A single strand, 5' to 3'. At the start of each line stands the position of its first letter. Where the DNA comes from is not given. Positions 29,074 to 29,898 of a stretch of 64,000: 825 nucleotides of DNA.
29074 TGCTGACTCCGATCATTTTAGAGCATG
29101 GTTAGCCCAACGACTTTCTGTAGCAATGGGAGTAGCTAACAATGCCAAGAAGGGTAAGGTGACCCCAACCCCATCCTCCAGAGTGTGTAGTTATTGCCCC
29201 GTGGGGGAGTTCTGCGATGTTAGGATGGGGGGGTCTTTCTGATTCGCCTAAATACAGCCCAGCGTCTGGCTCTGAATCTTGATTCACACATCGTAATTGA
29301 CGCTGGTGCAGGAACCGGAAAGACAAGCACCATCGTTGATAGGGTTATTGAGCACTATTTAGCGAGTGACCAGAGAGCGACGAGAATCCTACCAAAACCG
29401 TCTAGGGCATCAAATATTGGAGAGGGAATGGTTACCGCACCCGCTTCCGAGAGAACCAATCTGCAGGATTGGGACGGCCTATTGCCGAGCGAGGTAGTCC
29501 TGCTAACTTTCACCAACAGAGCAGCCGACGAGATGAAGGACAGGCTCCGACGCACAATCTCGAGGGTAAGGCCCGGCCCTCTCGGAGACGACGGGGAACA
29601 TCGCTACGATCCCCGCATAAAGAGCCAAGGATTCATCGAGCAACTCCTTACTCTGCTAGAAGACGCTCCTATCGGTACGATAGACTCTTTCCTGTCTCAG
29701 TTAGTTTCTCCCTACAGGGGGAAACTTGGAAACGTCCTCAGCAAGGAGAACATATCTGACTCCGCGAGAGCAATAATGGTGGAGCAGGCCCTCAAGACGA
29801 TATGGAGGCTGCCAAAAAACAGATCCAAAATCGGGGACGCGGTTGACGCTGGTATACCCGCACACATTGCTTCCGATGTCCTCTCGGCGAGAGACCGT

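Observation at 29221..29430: The addA Walker A box lies upstream of any canonical start codon, and an in-register G7 slippery run sits at the addB stop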

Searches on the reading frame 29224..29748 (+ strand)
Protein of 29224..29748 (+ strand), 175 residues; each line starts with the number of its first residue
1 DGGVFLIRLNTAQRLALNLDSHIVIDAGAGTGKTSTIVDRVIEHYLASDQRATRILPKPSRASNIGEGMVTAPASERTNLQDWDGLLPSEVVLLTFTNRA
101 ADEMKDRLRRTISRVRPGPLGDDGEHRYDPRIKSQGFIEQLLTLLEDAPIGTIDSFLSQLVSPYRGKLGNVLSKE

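Call 15: find_related_loci(query=A2, collection=metagenome_contigs, flank=1500)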
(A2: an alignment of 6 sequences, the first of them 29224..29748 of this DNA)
Query A2 (175 aa) in metagenome_contigs; peptide patterns used: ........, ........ (x = any residue, [..] = any of these).
599 stretches matched a pattern (row limit reached: there are more); 353 encode a relative of the query (tblastn E <= 1e-3); the best 80 are kept; 80 distinct loci.
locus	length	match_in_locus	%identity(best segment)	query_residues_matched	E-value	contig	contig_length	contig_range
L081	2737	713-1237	92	1-175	8e-110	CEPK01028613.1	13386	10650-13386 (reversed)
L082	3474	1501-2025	92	1-175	3e-108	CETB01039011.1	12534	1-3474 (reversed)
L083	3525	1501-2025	91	1-175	7e-108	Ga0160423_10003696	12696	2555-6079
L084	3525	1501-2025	91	1-175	4e-108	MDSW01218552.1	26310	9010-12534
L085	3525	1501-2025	91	1-175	1e-107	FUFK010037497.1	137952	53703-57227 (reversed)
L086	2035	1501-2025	91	1-175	3e-110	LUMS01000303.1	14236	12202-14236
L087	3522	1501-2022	89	2-175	3e-105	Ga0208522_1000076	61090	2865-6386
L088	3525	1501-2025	87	1-175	6e-104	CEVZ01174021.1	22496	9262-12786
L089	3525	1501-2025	87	1-175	2e-103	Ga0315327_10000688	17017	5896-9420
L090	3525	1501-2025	87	1-175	2e-103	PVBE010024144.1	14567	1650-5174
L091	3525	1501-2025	87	1-175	2e-103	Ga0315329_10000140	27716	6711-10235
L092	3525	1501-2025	87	1-175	3e-103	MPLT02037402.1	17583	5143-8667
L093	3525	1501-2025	87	1-175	2e-102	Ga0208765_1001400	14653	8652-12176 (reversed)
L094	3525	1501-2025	87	1-175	2e-102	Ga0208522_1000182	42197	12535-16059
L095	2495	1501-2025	86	1-175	5e-104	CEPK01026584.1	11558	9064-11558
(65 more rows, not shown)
